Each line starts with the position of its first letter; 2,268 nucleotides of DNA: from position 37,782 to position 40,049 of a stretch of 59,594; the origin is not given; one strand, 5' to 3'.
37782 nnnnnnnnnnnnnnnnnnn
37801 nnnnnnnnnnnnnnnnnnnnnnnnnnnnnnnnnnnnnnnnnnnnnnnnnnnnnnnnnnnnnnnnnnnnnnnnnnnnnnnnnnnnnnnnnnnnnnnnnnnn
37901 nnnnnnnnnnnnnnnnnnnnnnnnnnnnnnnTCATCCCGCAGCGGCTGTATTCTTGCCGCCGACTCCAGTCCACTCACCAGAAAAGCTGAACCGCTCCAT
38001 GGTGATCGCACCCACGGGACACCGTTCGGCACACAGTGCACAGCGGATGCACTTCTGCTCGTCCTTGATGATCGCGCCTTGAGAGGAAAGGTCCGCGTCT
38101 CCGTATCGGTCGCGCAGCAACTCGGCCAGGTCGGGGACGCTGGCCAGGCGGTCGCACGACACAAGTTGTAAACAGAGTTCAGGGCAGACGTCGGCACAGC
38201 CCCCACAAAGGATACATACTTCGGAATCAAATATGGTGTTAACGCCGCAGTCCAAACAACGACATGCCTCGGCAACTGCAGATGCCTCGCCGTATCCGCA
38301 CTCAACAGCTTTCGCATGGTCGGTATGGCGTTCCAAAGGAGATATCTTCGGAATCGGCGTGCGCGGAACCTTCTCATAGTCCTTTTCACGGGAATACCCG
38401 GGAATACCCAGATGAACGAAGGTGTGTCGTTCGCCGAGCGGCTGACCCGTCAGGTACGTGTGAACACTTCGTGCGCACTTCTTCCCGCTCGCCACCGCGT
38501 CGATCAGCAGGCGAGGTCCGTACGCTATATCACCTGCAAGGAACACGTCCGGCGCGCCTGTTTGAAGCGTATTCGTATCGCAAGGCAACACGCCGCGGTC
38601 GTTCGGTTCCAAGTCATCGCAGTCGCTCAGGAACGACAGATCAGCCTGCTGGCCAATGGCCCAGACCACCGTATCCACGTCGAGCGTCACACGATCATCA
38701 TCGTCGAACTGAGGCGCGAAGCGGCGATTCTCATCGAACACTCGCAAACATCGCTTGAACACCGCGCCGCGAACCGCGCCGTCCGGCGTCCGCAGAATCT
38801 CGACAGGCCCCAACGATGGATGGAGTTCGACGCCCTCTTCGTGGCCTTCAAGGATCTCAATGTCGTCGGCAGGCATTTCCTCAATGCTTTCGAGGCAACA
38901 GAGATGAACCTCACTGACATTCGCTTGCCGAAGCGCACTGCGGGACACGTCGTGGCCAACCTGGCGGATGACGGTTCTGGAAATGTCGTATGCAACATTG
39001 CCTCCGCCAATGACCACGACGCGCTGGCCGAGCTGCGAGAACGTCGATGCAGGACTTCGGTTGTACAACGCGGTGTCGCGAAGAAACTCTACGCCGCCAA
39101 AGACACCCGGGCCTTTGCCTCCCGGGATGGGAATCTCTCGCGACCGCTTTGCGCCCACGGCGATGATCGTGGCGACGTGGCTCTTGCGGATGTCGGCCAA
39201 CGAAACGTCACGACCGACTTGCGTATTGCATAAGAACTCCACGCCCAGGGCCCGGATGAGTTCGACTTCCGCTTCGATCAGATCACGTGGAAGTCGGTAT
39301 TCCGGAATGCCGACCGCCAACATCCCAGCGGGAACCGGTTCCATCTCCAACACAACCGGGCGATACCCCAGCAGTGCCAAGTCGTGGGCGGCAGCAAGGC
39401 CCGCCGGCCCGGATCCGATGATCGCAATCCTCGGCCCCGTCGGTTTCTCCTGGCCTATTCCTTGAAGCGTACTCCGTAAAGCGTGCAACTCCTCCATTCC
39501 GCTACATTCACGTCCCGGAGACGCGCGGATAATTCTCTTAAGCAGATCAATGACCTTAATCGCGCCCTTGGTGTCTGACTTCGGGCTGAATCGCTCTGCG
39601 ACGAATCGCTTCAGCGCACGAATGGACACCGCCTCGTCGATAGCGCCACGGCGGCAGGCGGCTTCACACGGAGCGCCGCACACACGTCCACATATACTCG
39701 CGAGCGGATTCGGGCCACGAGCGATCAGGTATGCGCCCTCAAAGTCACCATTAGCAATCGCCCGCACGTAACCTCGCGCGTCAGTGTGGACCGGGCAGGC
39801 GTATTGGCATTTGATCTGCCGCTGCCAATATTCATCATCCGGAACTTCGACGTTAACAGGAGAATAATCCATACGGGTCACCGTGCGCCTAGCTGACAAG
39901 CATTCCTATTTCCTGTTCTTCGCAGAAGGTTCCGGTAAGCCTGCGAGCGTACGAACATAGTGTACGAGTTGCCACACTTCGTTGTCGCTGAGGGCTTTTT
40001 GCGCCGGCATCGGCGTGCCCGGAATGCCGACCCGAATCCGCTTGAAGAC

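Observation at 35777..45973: Ten-gene redox cluster spanning outer membrane to cytoplasmic NAD(P): candidate undescribed electron conduit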

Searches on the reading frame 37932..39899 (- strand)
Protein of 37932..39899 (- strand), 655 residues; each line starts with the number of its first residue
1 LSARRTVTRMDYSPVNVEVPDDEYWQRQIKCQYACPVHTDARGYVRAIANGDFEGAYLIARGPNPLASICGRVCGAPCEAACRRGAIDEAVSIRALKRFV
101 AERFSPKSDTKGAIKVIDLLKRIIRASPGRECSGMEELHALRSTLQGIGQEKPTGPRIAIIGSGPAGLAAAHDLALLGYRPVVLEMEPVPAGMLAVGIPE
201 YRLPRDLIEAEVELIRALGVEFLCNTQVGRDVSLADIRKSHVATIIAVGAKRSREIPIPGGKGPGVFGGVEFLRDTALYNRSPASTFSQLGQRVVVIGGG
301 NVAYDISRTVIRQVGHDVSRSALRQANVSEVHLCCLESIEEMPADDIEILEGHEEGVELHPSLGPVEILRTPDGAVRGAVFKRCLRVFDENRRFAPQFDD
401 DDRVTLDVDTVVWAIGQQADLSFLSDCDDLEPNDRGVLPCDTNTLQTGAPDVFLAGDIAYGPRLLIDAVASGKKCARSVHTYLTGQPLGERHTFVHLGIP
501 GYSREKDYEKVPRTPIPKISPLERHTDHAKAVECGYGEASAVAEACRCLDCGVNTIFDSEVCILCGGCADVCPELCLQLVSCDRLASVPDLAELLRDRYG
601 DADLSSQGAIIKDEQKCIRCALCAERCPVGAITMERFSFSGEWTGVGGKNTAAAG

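Call 3: search_protein_families(library=pfam, proteins=[window:37932-39899:-], max_evalue=0.01)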
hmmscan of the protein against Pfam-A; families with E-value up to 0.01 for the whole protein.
window:37932-39899:- (655 aa): 16 families
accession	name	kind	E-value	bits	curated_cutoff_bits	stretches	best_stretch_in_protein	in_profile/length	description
PF07992.20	Pyr_redox_2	-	3.9e-25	89.3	26.1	1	157-472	2-291/291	Pyridine nucleotide-disulphide oxidoreductase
PF14691.11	Fer4_20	-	2.9e-18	66.2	25.8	1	29-104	30-108/113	Dihydroprymidine dehydrogenase domain II, 4Fe-4S cluster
PF13738.12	Pyr_redox_3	-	2.6e-10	40.5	30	0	160-187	2-30/305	Pyridine nucleotide-disulphide oxidoreductase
PF00037.32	Fer4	-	2.3e-08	34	21.1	2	611-633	2-24/24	4Fe-4S binding domain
PF13237.11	Fer4_10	-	2.4e-06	27.8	25.5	2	556-628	3-53/53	4Fe-4S dicluster domain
PF13450.12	NAD_binding_8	-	9.4e-06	26.3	21.9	1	160-193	1-34/68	NAD(P)-binding Rossmann-like domain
PF00070.33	Pyr_redox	-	2.1e-05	25.4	22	0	157-228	1-63/82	Pyridine nucleotide-disulphide oxidoreductase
PF12838.12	Fer4_7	-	0.0001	23.1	27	2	562-631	2-52/52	4Fe-4S dicluster domain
PF01266.30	DAO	-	0.00016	21.8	27.9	1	157-192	1-37/353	FAD dependent oxidoreductase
PF13187.11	Fer4_9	-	0.00021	21.7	27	1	562-632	2-52/52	4Fe-4S dicluster domain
PF12797.12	Fer4_2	-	0.00021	21.5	24.5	2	556-574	4-22/22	4Fe-4S binding domain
PF12837.12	Fer4_6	-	0.00064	20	25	2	613-632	5-24/24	4Fe-4S binding domain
PF14697.11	Fer4_21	-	0.00095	19.7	35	1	612-634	36-59/59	4Fe-4S dicluster domain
PF00890.30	FAD_binding_2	-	0.003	17.3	20.4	1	158-189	2-33/414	FAD binding domain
PF13484.11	Fer4_16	-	0.0054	17.9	30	1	616-636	1-21/66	4Fe-4S double cluster binding domain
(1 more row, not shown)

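Call 4: search_protein_families(library=ncbifam, proteins=[window:37932-39899:-], max_evalue=0.01)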
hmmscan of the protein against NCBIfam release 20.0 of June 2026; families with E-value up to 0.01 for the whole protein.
window:37932-39899:- (655 aa): 76 families (the best 25 are shown)
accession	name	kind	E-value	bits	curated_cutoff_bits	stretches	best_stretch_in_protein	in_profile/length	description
NF009410.0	PRK12771.1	subfamily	3.9e-118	395.5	516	2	147-635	130-563/566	NAD(P)-binding protein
NF010590.0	PRK13984.1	equivalog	3.7e-104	349.1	946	2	154-485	287-608/611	putative oxidoreductase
NF009454.0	PRK12814.1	equivalog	1.1e-93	314.8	916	2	151-564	189-585/657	putative NADPH-dependent glutamate synthase small subunit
NF009414.0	PRK12778.1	equivalog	5.2e-71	239.9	1103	3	153-484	429-750/752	bifunctional dihydroorotate dehydrogenase B NAD binding subunit/NADPH-dependent glutamate synthase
TIGR01316.1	gltA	equivalog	7.5e-70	235.9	471.75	1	29-483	36-449/449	NADPH-dependent glutamate synthase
TIGR03315.1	Se_ygfK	equivalog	4e-61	206.6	835.3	2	150-574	532-899/1012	putative selenate reductase subunit YgfK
NF009409.0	PRK12770.1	subfamily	5.2e-55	186.9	343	1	150-486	13-353/360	putative glutamate synthase subunit beta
TIGR01318.1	gltD_gamma_fam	subfamily_domain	6.9e-54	183.2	482.95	2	151-483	137-465/467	glutamate synthase, small subunit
NF009413.0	PRK12775.1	equivalog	3.2e-53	180.8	1895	2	157-484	432-755/1006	putative trifunctional 2-polyprenylphenol hydroxylase/glutamate synthase subunit beta/ferritin domain-containing protein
NF009408.0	PRK12769.1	equivalog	8.4e-53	179.5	1003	2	149-484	321-652/659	formate-dependent uric acid utilization protein AegA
TIGR01317.1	GOGAT_sm_gam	subfamily_domain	2.8e-50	171.6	447.7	2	150-486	138-481/485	glutamate synthase small subunit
NF009451.0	PRK12809.1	equivalog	2.5e-40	138.4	1154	2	150-482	305-633/639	formate-dependent uric acid utilization protein YgfT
NF045663.1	diclust_near_Sec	equivalog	5.2e-39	134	530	3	29-108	18-97/759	pyridine nucleotide-disulfide oxidoreductase/dicluster-binding protein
NF009415.0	PRK12779.1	equivalog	1.7e-37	128.8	1519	2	154-480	305-623/944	putative bifunctional glutamate synthase subunit beta/2-polyprenylphenol hydroxylase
TIGR01292.1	TRX_reduct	equivalog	1.5e-11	43.6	343.45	1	400-483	219-300/300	thioredoxin-disulfide reductase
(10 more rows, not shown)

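Call 33: search_solved_structures(query=window:37932-39899:-, max_evalue=1e-10)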
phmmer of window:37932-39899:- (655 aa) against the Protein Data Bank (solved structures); distinct sequences matched with E-value up to 1e-10: 15.
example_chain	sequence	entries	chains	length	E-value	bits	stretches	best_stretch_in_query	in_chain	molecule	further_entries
9bov_A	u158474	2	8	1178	1.4e-84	288.2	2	153-561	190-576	Molybdopterin oxidoreductase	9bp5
8oh5_C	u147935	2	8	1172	7.4e-71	242.8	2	152-561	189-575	Formate dehydrogenase-O, major subunit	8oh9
9n5u_A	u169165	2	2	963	1.3e-66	228.7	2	153-487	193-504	NfnA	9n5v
4ylf_B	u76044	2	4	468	1.5e-60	208.7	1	156-486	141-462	Dihydropyrimidine dehydrogenase subunit A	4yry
5jca_L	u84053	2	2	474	1.8e-53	185.3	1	148-485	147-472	NADH-dependent Ferredoxin:NADP Oxidoreductase (NfnI) subunit alpha | NADH-dependent Ferredoxin:NADP Oxidoreductase subunit alpha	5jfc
5vj7_A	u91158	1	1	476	2.3e-50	175.1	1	148-484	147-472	Oxidoreductase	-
2vdc_G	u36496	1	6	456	2.8e-44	155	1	153-484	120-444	GLUTAMATE SYNTHASE [NADPH] SMALL CHAIN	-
6s6s_G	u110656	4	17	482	8.1e-44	153.4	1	153-484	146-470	Glutamate synthase [NADPH] small chain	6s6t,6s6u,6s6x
7mfm_I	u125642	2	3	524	1.8e-34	122.5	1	151-318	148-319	Glutamate synthase (NADPH) small chain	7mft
7m31_A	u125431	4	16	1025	1.4e-31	113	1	155-486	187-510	Dihydropyrimidine dehydrogenase [NADP(+)]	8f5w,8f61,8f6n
1gt8_A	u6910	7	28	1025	1.4e-31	113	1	155-486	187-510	DIHYDROPYRIMIDINE DEHYDROGENASE | Dihydropyrimidine dehydrogenase [NADP(+)]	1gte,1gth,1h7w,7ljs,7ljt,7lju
1h7x_A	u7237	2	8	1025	1.4e-31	113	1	155-486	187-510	DIHYDROPYRIMIDINE DEHYDROGENASE | Dihydropyrimidine dehydrogenase [NADP(+)]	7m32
1cjc_A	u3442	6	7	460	1.2e-15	60.3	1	155-322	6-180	PROTEIN (ADRENODOXIN REDUCTASE) | ADRENODOXIN REDUCTASE | NADPH:ADRENODOXIN OXIDOREDUCTASE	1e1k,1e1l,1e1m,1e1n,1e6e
1lqt_A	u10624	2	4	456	1.3e-11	47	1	158-313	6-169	FprA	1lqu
2c7g_A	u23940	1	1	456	1.9e-11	46.5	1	158-313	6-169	NADPH-FERREDOXIN REDUCTASE FPRA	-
